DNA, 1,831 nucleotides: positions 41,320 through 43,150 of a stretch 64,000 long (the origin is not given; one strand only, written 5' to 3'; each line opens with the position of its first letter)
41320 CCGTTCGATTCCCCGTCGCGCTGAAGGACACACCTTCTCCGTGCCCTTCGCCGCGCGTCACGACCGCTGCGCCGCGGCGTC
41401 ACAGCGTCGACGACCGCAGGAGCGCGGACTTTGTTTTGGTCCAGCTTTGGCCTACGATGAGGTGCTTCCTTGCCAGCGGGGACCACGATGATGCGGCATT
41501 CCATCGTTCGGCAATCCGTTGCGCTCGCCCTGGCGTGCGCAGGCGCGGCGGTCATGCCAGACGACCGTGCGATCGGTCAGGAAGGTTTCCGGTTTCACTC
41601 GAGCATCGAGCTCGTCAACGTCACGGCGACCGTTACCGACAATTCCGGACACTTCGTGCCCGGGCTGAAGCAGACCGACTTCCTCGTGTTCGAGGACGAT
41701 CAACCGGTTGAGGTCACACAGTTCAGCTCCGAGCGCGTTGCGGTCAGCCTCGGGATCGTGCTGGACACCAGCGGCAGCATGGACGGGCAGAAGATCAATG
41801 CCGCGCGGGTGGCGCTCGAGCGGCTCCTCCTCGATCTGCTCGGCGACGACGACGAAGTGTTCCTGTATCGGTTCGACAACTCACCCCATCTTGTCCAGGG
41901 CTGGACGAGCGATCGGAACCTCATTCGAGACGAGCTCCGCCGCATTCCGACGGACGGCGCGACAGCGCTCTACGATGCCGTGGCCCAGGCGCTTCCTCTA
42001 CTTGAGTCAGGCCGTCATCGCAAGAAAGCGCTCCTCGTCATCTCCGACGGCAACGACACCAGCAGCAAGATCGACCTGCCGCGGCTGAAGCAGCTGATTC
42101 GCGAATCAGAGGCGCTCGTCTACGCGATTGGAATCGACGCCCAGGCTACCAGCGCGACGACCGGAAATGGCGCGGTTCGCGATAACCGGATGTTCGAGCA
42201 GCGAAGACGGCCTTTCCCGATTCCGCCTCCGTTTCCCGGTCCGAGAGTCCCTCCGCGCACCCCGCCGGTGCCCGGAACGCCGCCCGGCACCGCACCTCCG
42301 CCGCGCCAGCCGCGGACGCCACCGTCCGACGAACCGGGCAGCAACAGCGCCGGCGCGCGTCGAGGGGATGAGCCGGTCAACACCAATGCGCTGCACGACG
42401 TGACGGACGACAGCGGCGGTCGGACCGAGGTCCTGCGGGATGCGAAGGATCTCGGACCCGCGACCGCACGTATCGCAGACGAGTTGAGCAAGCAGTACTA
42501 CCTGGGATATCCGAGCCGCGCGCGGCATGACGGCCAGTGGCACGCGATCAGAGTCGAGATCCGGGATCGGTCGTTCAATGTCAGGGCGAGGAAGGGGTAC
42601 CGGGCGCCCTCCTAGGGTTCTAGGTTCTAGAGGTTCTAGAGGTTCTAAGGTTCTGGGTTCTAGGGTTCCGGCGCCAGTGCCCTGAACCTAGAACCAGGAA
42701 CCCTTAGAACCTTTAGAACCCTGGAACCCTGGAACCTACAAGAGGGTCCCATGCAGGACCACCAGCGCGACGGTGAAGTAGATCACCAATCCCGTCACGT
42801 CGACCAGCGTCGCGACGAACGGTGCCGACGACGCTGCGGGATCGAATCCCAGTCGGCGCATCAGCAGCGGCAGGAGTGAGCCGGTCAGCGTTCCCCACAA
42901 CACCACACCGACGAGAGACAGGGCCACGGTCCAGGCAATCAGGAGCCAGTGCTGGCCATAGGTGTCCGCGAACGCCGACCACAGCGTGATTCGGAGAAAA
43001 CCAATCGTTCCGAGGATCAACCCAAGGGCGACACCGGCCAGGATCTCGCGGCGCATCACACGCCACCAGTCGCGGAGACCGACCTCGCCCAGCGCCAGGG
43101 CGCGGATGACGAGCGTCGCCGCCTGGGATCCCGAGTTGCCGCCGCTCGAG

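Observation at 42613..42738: Intergenic gap made entirely of tandem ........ octamers arranged as a 120-bp interrupted palindrome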

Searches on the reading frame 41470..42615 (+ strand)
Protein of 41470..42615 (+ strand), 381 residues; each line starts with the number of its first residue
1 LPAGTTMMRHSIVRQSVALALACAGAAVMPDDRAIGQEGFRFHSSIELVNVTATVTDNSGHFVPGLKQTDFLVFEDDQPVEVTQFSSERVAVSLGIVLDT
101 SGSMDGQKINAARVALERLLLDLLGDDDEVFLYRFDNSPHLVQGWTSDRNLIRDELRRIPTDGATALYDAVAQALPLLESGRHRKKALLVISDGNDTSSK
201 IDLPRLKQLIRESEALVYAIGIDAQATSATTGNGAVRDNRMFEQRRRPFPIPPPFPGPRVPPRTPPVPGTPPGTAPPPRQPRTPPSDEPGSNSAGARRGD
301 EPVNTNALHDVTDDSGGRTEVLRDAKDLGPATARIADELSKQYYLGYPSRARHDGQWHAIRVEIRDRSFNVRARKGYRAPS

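Call 10: search_protein_families(library=pfam, proteins=[window:41470-42615:+])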
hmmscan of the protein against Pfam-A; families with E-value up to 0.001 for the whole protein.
window:41470-42615:+ (381 aa): 2 families
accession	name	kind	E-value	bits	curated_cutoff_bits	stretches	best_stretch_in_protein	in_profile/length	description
PF13519.12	VWA_2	-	3.9e-15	56.8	27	1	96-194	3-106/107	von Willebrand factor type A domain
PF00092.34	VWA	-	1.8e-10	41.7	23.8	1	96-225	4-142/174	von Willebrand factor type A domain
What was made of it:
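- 41488..42615 (+): VWA-domain gene (375 aa). Its TAG stop (42613-42615) lies inside the first CTAG of the repeat element. Pfam VWA_2 and VWA (call 10).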

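Call 23: find_homologous_proteins(query=window:41488-42612:+, max_evalue=1e-30)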
Query seq(375 aa) (375 aa): 7781 proteins with E <= 1e-30 among 8000 candidates; the best 120 are listed.
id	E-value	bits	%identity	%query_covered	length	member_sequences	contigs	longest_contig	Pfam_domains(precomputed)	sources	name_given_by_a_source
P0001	1.5e-247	839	100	100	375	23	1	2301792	PF00092.35,PF13519.13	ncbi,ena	-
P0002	7.5e-242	820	98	100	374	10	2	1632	PF00092.35,PF13519.13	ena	-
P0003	1.8e-241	819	98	100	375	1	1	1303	PF00092.35,PF13519.13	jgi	jgi:VWFA-related protein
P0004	2.4e-239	812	97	100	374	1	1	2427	PF00092.35,PF13519.13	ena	-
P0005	7.4e-239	810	97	100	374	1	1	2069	PF00092.35,PF13519.13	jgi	-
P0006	1.3e-226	770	91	100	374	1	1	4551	PF00092.35,PF13519.13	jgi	jgi:VWFA-related protein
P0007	1.7e-225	766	91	100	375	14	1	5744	PF00092.35,PF13519.13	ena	-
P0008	2.2e-225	766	91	100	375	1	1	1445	PF00092.35,PF13519.13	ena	-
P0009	3.2e-225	765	91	100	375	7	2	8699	PF00092.35,PF13519.13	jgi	jgi:VWFA-related protein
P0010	1.7e-224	763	91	100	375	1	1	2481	PF00092.35,PF13519.13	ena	-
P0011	2.0e-224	763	92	100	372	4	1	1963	PF00092.35,PF13519.13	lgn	-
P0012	2.7e-224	762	91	100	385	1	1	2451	PF00092.35,PF13519.13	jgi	jgi:VWFA-related protein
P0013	6.1e-223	758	90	100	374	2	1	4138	PF00092.35,PF13519.13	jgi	jgi:VWFA-related protein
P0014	1.3e-187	641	74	100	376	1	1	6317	PF00092.35,PF13519.13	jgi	jgi:VWFA-related protein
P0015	2.0e-183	628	76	99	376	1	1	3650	PF00092.35,PF13519.13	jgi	jgi:VWFA-related protein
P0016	2.8e-180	617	75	99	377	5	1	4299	PF13768.13,PF00092.35,PF13519.13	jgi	jgi:VWFA-related protein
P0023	8.1e-151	520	66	100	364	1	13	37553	PF13768.13,PF00092.35,PF13519.13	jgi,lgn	jgi:VWFA-related protein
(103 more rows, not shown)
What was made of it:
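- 41488..42615 (+): A 100%-identical 375-aa protein, P0001, is in the public collection (call 23).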

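Call 24: find_encoding_contigs(protein=P0001, flank=10000, max_places=3)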
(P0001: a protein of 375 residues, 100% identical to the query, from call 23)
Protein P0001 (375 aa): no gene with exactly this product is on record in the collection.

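Call 25: find_encoding_contigs(protein=P0004, flank=3000, max_places=3)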
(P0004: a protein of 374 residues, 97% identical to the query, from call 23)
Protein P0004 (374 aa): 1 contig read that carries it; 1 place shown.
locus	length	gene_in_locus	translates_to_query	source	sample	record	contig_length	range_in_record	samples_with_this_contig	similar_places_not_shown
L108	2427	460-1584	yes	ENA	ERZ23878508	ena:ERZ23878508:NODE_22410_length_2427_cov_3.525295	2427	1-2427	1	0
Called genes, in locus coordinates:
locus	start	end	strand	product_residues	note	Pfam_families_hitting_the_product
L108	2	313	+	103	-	?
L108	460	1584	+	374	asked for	PF00092:VWA, PF13519:VWA_2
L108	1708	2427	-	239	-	?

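Call 26: find_encoding_contigs(protein=P0009, flank=4000, max_places=3)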
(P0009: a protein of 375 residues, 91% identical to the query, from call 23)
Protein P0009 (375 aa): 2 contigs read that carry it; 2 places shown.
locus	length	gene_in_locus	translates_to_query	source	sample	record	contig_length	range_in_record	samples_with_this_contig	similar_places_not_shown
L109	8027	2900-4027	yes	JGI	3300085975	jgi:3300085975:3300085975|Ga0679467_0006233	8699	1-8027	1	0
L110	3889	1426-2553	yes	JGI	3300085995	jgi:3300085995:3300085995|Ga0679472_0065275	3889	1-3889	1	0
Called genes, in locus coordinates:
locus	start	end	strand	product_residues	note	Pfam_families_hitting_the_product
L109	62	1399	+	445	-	-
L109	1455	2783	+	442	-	-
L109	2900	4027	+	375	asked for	PF00092:VWA, PF13519:VWA_2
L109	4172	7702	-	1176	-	PF03448:MgtE_N, PF00571:CBS, PF01769:MgtE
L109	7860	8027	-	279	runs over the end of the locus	?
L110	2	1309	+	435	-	?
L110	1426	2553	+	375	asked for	PF00092:VWA, PF13519:VWA_2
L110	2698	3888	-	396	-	?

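Call 27: find_encoding_contigs(protein=P0007, flank=4000, max_places=3)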
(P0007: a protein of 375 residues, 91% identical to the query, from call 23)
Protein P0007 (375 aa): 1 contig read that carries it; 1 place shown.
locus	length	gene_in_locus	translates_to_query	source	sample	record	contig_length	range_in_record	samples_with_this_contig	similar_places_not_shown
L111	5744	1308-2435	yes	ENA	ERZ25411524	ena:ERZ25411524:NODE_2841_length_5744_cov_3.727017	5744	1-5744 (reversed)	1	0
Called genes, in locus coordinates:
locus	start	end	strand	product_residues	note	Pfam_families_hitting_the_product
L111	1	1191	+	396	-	?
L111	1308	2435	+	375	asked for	PF00092:VWA, PF13519:VWA_2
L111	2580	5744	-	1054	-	?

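Call 29: find_encoding_contigs(protein=P0014, flank=4000, max_places=2)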
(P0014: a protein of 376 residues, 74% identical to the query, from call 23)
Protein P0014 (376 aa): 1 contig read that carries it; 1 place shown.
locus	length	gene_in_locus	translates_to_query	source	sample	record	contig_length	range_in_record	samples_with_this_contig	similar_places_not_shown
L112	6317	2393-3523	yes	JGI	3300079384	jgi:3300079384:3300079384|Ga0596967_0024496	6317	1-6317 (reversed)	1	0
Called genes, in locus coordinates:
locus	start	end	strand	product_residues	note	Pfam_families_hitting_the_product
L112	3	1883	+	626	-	?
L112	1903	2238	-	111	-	-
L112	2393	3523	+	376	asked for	PF00092:VWA (weak), PF13519:VWA_2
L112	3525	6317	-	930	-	?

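Call 30: find_encoding_contigs(protein=P0016, flank=4000, max_places=2)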
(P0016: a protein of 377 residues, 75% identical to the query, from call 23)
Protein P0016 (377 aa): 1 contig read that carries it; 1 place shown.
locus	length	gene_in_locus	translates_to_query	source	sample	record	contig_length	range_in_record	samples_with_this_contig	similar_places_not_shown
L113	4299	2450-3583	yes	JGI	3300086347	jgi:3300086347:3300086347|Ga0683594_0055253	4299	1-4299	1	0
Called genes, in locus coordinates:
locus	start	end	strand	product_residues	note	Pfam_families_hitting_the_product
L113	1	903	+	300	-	?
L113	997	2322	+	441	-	-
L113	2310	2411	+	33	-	-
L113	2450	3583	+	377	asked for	PF00092:VWA, PF13519:VWA_2, PF13768:VWA_3 (faint)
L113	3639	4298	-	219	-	?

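Call 31: find_encoding_contigs(protein=P0023, flank=4000, max_places=3)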
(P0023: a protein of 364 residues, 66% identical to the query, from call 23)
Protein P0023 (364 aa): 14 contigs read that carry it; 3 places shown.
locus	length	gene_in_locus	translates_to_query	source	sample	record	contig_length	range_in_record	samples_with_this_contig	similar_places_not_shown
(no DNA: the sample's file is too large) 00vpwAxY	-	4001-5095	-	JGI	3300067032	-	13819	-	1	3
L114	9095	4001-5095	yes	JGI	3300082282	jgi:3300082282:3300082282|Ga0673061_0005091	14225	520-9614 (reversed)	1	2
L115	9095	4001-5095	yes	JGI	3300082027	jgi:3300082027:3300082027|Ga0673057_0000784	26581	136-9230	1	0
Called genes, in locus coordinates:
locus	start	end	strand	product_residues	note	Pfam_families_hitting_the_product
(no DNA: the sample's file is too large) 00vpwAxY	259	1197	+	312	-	PF00092:VWA, PF13519:VWA_2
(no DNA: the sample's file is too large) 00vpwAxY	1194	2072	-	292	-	-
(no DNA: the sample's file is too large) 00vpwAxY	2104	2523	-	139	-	-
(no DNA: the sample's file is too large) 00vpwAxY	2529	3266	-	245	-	PF03544:TonB_C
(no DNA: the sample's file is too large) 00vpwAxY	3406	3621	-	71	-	-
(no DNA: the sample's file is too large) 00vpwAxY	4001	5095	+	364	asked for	PF00092:VWA, PF13519:VWA_2, PF13768:VWA_3 (weak)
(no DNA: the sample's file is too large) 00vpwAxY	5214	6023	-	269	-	PF13709:DUF4159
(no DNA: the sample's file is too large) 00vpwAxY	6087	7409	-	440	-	PF00005:ABC_tran, PF13304:AAA_21 (faint), PF09821:AAA_assoc_C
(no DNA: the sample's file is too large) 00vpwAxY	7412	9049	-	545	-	PF00528:BPD_transp_1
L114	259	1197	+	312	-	PF00092:VWA, PF13519:VWA_2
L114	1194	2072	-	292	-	-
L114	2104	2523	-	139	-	-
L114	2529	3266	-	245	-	PF03544:TonB_C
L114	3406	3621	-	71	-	-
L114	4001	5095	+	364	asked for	PF00092:VWA, PF13519:VWA_2, PF13768:VWA_3 (weak)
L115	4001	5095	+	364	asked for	PF00092:VWA, PF13519:VWA_2, PF13768:VWA_3 (weak)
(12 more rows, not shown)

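Call 33: find_encoding_contigs(protein=P0006, flank=4000, max_places=2)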
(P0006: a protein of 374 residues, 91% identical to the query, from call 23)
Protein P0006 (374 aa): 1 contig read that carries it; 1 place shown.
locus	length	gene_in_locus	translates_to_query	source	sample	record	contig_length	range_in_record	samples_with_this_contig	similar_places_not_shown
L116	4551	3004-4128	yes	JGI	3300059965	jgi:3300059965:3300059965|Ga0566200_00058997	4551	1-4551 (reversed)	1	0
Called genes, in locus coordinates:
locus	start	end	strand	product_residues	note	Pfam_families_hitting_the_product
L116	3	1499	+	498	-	?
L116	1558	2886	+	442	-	-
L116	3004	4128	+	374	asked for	PF00092:VWA, PF13519:VWA_2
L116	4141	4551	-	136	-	?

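Call 34: find_encoding_contigs(protein=P0013, flank=4000, max_places=2)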
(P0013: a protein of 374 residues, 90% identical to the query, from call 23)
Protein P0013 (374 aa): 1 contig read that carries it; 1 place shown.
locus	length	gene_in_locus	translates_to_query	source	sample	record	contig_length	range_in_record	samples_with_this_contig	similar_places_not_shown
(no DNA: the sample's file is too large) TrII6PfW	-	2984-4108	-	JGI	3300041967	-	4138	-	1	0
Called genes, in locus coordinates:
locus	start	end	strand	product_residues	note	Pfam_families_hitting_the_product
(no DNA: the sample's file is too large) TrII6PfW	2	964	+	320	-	?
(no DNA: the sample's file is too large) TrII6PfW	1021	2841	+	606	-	PF04389:Peptidase_M28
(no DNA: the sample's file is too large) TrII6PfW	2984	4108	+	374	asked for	PF00092:VWA, PF13519:VWA_2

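Call 35: find_encoding_contigs(protein=P0015, flank=4000, max_places=2)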
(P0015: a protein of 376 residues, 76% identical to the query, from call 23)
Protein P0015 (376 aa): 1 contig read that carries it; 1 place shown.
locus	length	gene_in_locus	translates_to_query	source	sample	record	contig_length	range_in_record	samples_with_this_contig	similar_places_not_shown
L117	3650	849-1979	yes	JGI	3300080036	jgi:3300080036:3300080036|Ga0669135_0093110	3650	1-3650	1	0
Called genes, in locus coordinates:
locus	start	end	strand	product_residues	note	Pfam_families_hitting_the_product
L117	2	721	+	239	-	?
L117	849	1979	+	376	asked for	PF00092:VWA, PF13519:VWA_2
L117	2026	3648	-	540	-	?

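Call 46: find_encoding_contigs(protein=P0005, flank=3000, max_places=3)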
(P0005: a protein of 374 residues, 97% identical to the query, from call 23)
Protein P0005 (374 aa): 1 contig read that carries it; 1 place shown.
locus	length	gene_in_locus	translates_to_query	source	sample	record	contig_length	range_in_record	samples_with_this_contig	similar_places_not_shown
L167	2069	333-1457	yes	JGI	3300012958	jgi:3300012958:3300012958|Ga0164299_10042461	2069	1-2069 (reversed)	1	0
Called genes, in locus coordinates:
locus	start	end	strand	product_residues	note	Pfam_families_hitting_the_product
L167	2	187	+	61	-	?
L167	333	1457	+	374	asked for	PF00092:VWA, PF13519:VWA_2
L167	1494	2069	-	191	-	?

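Call 47: find_encoding_contigs(protein=P0012, flank=3000, max_places=3)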
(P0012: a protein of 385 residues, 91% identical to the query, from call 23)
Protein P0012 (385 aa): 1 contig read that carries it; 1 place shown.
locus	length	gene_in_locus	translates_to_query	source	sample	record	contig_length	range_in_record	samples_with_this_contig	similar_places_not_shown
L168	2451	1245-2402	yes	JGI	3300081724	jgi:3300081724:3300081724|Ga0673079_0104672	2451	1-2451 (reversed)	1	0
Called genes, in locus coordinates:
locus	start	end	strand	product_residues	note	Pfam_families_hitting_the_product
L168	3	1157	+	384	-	?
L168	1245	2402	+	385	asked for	PF00092:VWA, PF13519:VWA_2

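Call 60: list_cluster_members(proteins=[P0001])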
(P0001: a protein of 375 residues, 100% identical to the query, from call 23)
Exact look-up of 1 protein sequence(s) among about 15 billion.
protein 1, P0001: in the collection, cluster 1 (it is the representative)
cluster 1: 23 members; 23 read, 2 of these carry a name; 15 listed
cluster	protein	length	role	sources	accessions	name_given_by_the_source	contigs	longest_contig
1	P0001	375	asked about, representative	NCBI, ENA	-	-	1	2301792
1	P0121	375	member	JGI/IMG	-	VWFA-related protein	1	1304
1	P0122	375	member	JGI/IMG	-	VWFA-related protein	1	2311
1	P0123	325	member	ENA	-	-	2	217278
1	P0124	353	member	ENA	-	-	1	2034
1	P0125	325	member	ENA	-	-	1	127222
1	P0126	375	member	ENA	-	-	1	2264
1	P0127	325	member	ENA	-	-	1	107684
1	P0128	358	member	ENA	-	-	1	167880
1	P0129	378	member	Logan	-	-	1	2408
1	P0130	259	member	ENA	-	-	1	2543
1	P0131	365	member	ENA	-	-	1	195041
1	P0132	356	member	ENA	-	-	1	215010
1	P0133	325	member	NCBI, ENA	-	-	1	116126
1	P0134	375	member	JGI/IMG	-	-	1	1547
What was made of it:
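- Tried and rejected: The exact-sequence look-up of the window's own VWA protein failed (call 24), and the cluster listing gave no accession (call 60).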

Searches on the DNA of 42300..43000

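Call 9: search_rna_families(source=window, start=42300, end=43000, threshold=evalue, max_evalue=10)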
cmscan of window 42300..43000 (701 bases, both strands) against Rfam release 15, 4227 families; matches with E-value up to 10: 16.
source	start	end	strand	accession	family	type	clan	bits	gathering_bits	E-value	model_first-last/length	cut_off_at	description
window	42638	42714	+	RF04274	mir-9223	Gene; miRNA;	-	27.1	53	0.0025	1-76/76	no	mir-9223 microRNA precursor family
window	42627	42724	-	RF00974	mir-607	Gene; miRNA;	-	26.9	94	0.012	1-91/91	no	mir-607 microRNA precursor family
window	42616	42731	+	RF00696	mir-203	Gene; miRNA;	-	22.8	65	0.015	1-80/80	no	mir-203 microRNA precursor family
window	42656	42819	-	RF02498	Atu_C3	Gene; sRNA;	-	21.2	100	0.03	1-156/156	no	Rhizobiales sRNA Atu_C3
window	42635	42717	-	RF03754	mir-3116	Gene; miRNA;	-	21.2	65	0.11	1-68/68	no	mir-3116 microRNA precursor family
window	42640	42704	-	RF00741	mir-378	Gene; miRNA;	-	21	80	0.15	1-66/66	no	mir-378 microRNA precursor family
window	42621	42719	+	RF00769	mir-331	Gene; miRNA;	-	19.1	80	0.55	1-92/92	no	mir-331 microRNA precursor family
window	42643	42709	+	RF03754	mir-3116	Gene; miRNA;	-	19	65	0.47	1-68/68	no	mir-3116 microRNA precursor family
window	42630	42722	+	RF03486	mir-3940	Gene; miRNA;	-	18.1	84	2.1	1-92/92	no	mir-3940 microRNA precursor family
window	42639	42713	+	RF03981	mir-8799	Gene; miRNA;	CL00146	17.9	46.2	6.9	1-90/90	no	mir-8799 microRNA precursor family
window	42618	42724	-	RF03526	mir-7177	Gene; miRNA;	-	17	86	1.2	1-71/71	no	mir-7177 microRNA precursor family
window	42759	42825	-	RF03711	mir-784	Gene; miRNA;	-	16.1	94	3.3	1-77/77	no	mir-784 microRNA precursor family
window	42648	42721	+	RF01006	mir-601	Gene; miRNA;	-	16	98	1.8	1-71/71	no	mir-601 microRNA precursor family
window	42619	42831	+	RF01752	psaA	Cis-reg;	-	15.6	50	0.34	1-197/197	no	psaA RNA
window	42635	42729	-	RF00769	mir-331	Gene; miRNA;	-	14.6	80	8.2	1-92/92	no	mir-331 microRNA precursor family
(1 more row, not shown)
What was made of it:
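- On Known structured RNA family (Rfam): All hits are generic long-hairpin matches (call 9).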
